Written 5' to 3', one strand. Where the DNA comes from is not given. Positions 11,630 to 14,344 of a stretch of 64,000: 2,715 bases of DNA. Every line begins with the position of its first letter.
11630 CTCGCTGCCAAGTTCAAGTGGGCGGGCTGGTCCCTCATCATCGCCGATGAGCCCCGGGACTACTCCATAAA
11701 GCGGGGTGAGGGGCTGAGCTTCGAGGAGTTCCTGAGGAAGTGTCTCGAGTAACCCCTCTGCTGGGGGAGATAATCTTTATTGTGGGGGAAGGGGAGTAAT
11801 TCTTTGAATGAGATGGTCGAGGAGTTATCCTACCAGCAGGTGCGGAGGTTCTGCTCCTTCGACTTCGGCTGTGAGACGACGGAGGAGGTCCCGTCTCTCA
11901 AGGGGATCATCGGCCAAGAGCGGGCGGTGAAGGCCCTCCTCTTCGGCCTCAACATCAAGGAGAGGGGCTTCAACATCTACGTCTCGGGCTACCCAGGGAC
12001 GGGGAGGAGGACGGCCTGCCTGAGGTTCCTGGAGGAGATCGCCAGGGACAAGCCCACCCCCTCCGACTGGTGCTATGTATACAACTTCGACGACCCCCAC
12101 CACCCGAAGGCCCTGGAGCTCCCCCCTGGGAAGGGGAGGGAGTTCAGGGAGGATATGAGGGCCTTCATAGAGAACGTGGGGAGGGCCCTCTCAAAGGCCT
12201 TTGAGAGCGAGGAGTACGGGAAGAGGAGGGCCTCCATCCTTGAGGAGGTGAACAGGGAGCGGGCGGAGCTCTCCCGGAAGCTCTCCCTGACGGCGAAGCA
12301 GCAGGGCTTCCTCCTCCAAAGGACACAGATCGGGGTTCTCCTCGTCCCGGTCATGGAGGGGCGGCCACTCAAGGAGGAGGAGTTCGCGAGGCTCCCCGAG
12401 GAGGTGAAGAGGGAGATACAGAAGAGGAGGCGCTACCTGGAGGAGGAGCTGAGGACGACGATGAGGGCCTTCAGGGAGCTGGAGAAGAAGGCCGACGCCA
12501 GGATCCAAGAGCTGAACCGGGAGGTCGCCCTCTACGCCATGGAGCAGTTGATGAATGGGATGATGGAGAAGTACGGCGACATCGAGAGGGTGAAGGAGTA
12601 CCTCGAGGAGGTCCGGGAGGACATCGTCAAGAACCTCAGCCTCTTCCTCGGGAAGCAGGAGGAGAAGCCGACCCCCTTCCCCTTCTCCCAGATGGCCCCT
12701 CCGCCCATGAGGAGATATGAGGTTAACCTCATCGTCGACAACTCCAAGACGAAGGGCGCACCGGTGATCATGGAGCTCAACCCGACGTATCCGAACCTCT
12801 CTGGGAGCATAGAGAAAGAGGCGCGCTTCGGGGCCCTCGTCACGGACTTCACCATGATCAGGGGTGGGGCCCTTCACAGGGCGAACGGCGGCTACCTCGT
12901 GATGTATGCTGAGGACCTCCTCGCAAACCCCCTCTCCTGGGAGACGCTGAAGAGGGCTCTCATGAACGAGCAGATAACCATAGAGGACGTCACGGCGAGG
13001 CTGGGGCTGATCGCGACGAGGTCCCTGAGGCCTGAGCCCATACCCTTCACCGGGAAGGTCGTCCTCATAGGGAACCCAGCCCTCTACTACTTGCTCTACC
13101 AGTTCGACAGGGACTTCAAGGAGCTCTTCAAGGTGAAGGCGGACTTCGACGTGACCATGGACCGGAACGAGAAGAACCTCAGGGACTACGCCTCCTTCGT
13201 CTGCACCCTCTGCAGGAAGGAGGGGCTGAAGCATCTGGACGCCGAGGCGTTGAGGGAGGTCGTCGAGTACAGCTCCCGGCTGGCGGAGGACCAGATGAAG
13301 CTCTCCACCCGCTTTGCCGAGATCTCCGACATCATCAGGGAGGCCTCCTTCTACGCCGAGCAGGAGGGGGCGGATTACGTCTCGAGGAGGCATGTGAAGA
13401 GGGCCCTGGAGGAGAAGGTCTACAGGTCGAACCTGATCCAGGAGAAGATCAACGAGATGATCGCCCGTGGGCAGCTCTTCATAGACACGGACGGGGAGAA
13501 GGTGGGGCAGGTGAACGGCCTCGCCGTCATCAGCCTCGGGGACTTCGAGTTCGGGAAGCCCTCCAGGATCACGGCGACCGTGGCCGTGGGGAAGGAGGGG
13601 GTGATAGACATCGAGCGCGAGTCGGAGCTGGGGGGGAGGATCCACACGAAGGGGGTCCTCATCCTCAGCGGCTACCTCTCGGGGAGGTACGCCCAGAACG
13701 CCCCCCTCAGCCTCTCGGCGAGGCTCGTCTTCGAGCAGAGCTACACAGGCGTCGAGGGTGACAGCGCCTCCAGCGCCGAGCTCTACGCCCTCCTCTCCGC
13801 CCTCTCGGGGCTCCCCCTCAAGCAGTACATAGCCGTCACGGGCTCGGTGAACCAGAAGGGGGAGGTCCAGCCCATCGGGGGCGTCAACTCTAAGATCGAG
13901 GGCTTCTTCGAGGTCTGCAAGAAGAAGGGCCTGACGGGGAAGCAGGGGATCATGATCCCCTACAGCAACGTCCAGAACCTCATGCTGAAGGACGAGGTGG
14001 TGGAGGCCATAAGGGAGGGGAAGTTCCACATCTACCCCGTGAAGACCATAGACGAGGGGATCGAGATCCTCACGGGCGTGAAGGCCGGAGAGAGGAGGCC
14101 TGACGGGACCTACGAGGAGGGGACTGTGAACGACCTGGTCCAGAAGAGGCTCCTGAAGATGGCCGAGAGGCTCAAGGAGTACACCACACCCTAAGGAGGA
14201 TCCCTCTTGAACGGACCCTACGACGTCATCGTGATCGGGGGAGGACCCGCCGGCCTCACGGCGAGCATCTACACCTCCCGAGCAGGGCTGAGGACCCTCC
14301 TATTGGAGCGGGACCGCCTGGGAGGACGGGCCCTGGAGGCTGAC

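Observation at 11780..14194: Soluble Lon-like protease with an arginine in the P-loop lysine position (LonC-like), directly after hjc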

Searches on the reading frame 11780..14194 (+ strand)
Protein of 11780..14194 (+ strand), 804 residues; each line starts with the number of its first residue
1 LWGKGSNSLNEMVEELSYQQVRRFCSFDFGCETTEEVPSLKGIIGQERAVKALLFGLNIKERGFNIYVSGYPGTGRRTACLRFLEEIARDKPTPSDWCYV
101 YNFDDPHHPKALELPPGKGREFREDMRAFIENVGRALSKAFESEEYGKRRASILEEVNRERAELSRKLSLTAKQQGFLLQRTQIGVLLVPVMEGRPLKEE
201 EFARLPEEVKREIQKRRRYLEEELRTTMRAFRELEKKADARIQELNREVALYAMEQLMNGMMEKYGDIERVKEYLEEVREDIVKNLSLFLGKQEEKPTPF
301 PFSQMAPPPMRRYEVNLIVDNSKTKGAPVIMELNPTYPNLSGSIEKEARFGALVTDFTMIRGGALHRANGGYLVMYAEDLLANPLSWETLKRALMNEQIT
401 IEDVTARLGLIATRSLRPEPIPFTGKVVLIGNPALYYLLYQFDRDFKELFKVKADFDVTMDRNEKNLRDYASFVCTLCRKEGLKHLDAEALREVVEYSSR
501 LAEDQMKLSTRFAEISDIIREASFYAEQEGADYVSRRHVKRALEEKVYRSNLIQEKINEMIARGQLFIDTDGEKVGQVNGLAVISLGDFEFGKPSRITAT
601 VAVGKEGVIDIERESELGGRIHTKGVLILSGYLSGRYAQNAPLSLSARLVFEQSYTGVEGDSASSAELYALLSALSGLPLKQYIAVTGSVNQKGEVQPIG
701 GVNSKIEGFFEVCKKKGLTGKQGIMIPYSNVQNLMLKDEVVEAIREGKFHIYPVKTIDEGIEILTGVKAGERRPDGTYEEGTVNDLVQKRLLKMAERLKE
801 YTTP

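Call 3: search_protein_families(library=pfam, proteins=[window:11780-14194:+], max_evalue=0.01)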
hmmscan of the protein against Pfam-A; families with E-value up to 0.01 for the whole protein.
window:11780-14194:+ (804 aa): 4 families
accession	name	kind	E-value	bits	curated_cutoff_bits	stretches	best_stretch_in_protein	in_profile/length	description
PF13654.12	AAA_32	-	6.4e-54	182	21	1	325-457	1-133/133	LonB-like, AAA domain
PF20436.4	LonB_AAA-LID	-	2.9e-26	91.7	22.4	1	485-549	1-65/65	Archaeal LonB, AAA+ ATPase LID domain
PF20437.3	LonC_helical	-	1.1e-19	70.5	24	1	96-129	1-34/34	Lon-like LonC helical domain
PF05362.19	Lon_C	-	2.6e-09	37.4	21.1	1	659-762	108-200/205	Lon protease (S16) C-terminal proteolytic domain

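Call 4: search_protein_families(library=ncbifam, proteins=[window:11780-14194:+], max_evalue=0.01)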
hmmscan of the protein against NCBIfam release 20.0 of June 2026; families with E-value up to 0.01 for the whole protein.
window:11780-14194:+ (804 aa): 6 families
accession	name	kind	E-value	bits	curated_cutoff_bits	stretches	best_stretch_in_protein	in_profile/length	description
TIGR00764.1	lon_rel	equivalog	3.3e-50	171.3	516.6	1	316-763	161-591/608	ATP-dependent protease LonB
TIGR02902.1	spore_lonB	equivalog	6.2e-13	48.2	723.3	1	649-762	431-528/531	ATP-dependent protease LonB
TIGR02903.1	spore_lon_C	equivalog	6.1e-12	44.8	678.8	1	658-763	523-613/615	Lon family ATP-dependent protease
NF008053.0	PRK10787.1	equivalog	2.6e-07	29.1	891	1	656-762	673-768/784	endopeptidase La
TIGR00763.1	lon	equivalog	1.4e-05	23.8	608.05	1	572-761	615-791/795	endopeptidase La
NF001624.0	PRK00411.1-2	subfamily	0.0039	16.1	354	0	517-548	250-281/374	ORC1-type DNA replication protein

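Call 5: search_solved_structures(query=window:11780-14194:+, max_evalue=0.001, show_alignments=2)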
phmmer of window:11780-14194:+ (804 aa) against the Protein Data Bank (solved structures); distinct sequences matched with E-value up to 0.001: 28.
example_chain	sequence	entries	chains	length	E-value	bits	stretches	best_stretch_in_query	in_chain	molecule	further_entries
4fwd_A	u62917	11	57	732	1.1e-93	318.3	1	37-769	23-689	TTC1975 peptidase | endopeptidase La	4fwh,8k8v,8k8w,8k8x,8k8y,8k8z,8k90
7euy_A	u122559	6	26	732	2.7e-93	316.9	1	37-769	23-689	Endopeptidase La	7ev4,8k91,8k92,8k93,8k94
4fw9_A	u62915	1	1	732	3.8e-93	316.4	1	311-769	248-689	TTC1975 peptidase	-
7eux_A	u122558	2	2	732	1.4e-92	314.6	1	37-769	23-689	Endopeptidase La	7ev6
4fwg_A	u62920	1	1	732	1.4e-92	314.5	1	37-768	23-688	TTC1975 peptidase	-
3k1j_A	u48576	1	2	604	5.4e-37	130.8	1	317-765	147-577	ATP-dependent protease Lon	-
1z0w_A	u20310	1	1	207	1.2e-20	76.7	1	566-764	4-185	Putative protease La homolog type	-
1z0e_A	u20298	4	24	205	1.5e-20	76.4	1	566-764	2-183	Putative protease La homolog type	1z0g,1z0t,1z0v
1z0b_A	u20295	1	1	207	7.9e-20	74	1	566-764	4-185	Putative protease La homolog type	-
4fwv_A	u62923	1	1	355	1.1e-19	73.6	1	62-456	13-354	TTC1975 peptidase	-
1z0c_A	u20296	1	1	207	1.7e-19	72.9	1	566-764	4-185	Putative protease La homolog type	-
1xhk_A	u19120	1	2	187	2.6e-13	52.5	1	648-763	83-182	Putative protease La homolog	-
4zpx_A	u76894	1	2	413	6.1e-11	44.6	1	316-543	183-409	ATP-dependent protease Lon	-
1rr9_A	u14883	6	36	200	1.8e-06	29.9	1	655-762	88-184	ATP-dependent protease La | Lon protease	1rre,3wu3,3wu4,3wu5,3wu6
8dvh_A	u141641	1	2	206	4.5e-06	28.5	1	648-745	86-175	Lon protease 2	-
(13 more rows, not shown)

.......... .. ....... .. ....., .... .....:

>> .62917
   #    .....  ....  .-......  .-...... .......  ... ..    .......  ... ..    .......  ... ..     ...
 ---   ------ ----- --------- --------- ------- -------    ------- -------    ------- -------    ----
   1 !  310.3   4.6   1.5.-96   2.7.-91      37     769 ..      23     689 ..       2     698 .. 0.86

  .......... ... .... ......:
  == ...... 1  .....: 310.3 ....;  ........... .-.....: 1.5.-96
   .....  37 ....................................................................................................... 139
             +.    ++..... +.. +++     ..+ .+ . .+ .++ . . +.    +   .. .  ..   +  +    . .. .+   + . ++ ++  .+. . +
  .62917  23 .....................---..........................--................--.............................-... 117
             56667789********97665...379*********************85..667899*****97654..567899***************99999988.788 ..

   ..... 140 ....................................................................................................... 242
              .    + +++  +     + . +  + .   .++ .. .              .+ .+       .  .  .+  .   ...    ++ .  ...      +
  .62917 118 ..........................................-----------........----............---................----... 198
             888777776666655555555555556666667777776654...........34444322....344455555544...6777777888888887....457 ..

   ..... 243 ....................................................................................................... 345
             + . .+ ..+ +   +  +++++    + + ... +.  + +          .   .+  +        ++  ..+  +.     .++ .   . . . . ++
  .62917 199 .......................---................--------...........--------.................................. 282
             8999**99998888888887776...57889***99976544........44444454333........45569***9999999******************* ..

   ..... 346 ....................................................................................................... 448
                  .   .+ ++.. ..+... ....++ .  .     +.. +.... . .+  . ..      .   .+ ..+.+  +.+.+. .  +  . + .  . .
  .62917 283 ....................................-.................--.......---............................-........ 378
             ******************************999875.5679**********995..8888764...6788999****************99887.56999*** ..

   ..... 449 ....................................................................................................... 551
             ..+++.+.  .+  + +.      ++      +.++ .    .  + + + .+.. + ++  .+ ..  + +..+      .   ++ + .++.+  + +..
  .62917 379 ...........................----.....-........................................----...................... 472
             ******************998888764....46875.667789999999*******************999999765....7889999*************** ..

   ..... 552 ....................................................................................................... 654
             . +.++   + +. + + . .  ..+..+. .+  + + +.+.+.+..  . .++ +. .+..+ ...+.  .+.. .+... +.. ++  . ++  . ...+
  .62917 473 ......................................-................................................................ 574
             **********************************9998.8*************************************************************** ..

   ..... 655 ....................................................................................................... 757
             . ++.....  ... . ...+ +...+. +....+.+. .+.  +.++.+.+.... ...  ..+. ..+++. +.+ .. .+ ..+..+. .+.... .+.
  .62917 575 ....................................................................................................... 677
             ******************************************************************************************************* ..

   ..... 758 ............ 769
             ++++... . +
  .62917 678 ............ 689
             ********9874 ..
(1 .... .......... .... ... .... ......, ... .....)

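Call 6: search_protein_families(library=padloc, proteins=[window:11780-14194:+], max_evalue=0.01)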
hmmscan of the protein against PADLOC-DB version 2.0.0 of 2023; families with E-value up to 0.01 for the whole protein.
window:11780-14194:+ (804 aa): 0 families
